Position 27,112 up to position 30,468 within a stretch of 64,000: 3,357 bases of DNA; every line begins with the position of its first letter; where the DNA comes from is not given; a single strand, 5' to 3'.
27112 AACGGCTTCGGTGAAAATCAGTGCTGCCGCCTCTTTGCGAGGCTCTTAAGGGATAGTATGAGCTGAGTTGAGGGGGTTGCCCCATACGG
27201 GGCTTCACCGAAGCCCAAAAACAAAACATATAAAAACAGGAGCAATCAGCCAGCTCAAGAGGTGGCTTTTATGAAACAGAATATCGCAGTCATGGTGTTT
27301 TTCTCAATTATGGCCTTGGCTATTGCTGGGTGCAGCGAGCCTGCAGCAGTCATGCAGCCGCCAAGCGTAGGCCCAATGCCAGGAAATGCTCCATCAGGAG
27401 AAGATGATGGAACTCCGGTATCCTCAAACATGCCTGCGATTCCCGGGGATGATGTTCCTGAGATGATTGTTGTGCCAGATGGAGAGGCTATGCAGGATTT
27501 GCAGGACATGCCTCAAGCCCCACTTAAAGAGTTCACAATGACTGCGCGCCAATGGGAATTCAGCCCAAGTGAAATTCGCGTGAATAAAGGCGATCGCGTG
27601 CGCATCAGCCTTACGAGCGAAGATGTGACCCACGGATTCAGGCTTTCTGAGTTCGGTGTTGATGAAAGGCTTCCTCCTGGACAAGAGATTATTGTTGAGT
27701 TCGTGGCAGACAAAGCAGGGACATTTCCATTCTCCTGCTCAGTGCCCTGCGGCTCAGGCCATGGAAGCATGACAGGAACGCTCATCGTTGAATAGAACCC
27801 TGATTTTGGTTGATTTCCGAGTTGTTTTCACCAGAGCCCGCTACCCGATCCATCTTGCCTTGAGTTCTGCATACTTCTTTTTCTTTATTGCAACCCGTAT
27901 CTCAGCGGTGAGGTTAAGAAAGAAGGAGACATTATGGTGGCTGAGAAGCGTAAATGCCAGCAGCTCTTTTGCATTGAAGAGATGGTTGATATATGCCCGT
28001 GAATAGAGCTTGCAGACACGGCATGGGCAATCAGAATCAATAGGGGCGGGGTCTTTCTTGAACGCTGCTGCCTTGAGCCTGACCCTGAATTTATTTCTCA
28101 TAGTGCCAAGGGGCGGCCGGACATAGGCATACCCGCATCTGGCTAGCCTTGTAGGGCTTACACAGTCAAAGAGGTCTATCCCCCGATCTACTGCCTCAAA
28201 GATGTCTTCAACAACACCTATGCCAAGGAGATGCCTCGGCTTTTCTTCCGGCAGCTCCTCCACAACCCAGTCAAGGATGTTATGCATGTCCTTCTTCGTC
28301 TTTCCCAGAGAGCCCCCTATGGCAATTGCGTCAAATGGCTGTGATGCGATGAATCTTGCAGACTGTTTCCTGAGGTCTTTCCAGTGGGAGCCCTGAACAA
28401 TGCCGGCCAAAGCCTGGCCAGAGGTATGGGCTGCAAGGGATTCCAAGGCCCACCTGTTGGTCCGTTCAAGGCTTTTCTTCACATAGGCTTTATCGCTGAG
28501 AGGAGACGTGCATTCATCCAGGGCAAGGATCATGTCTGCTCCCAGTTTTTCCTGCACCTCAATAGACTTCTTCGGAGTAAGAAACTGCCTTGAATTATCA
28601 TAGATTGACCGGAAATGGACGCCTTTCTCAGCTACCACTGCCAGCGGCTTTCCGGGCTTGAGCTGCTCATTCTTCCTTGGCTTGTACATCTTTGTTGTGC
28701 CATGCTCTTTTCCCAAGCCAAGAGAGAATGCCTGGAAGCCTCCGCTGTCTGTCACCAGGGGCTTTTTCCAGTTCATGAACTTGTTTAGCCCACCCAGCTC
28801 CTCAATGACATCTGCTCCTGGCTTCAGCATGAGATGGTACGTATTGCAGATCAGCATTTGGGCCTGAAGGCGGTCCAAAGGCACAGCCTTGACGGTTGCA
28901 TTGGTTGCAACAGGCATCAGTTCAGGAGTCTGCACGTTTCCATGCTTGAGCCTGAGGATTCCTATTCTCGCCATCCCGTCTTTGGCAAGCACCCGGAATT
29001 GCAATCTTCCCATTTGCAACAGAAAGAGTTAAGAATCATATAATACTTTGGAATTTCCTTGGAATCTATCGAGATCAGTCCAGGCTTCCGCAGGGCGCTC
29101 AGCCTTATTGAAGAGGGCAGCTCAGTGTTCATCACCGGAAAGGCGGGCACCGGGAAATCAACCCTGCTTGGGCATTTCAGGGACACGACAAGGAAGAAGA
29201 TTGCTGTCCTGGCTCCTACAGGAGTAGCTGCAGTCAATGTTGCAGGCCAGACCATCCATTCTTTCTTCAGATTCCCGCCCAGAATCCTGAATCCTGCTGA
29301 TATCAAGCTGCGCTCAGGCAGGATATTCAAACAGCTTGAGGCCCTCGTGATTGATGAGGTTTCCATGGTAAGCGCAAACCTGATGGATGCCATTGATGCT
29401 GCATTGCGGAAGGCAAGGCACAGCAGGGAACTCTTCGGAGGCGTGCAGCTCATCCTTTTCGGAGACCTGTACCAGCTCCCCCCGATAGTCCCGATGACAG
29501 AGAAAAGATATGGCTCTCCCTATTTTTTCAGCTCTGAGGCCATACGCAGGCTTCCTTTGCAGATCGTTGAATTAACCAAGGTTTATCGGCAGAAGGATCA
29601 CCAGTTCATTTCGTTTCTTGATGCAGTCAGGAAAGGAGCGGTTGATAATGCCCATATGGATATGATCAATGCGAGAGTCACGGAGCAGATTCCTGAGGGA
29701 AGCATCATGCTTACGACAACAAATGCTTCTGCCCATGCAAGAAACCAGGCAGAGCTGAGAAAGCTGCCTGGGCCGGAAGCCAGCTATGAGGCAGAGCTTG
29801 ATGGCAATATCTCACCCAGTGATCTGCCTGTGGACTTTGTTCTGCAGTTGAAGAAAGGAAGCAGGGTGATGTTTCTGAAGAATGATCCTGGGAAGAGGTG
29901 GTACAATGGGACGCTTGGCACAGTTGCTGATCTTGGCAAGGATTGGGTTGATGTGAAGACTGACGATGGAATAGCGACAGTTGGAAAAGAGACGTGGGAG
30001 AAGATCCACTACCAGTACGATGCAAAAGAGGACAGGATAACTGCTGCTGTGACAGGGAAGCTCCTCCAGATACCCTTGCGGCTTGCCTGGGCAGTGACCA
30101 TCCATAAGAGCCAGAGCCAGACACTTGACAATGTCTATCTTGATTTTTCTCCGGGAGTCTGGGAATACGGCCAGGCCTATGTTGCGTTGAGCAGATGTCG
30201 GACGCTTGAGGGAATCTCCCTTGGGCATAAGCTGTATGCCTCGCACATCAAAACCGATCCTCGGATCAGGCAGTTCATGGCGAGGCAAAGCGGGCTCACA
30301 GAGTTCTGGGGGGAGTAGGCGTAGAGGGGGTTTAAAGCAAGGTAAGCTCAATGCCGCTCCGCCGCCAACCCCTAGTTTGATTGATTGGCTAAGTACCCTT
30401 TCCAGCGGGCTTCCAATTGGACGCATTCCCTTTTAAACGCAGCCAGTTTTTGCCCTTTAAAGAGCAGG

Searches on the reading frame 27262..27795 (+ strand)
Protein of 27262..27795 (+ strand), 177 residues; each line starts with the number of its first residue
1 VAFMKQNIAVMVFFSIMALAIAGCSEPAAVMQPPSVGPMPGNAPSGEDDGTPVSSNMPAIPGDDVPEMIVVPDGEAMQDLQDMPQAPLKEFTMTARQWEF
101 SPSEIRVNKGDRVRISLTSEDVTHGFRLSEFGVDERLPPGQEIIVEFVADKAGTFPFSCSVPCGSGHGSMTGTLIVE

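Call 73: search_protein_families(library=pfam, proteins=[window:27262-27795:+], max_evalue=0.00001)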
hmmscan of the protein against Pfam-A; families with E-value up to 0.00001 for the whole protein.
window:27262-27795:+ (177 aa): 2 families
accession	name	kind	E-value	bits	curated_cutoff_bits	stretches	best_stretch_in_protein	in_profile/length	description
PF13473.12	Cupredoxin_1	-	3.9e-12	46.5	27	1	87-176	19-104/104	Cupredoxin-like domain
PF00116.26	COX2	-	4.6e-07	30.2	22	1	106-171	49-114/120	Cytochrome C oxidase subunit II, periplasmic domain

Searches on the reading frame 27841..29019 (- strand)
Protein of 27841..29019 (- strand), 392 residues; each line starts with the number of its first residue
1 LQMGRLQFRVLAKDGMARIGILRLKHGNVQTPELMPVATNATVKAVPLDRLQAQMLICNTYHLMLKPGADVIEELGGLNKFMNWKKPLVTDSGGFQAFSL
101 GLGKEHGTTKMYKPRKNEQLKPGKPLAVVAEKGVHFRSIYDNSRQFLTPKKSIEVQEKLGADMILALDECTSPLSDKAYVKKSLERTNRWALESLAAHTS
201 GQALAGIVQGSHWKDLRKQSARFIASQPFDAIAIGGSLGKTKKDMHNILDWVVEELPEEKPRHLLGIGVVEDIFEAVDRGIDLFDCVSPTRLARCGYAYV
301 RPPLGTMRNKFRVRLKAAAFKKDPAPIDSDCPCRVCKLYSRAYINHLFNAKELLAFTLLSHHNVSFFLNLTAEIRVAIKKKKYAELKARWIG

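Call 73: search_protein_families(library=pfam, proteins=[window:27841-29019:-], max_evalue=0.00001)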
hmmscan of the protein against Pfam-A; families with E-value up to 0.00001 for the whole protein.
window:27841-29019:- (392 aa): 1 family
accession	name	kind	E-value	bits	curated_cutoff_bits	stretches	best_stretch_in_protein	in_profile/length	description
PF01702.25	TGT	-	9.4e-122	406.9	26.3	1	15-391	2-352/357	Queuine tRNA-ribosyltransferase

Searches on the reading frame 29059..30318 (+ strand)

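Call 73: search_protein_families(library=pfam, proteins=[window:29059-30318:+], max_evalue=0.00001)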
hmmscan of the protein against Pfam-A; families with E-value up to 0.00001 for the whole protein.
window:29059-30318:+ (419 aa): 3 families
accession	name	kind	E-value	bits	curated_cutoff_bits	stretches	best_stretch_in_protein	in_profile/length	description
PF05970.20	PIF1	-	1.4e-29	103.7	25.9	1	18-197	20-219/223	PIF1-like helicase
PF13604.12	AAA_30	-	1.9e-15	57.6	27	1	22-202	20-179/191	AAA domain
PF13245.12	AAA_19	-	1.2e-12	48.6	25.1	1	19-143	10-132/134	AAA domain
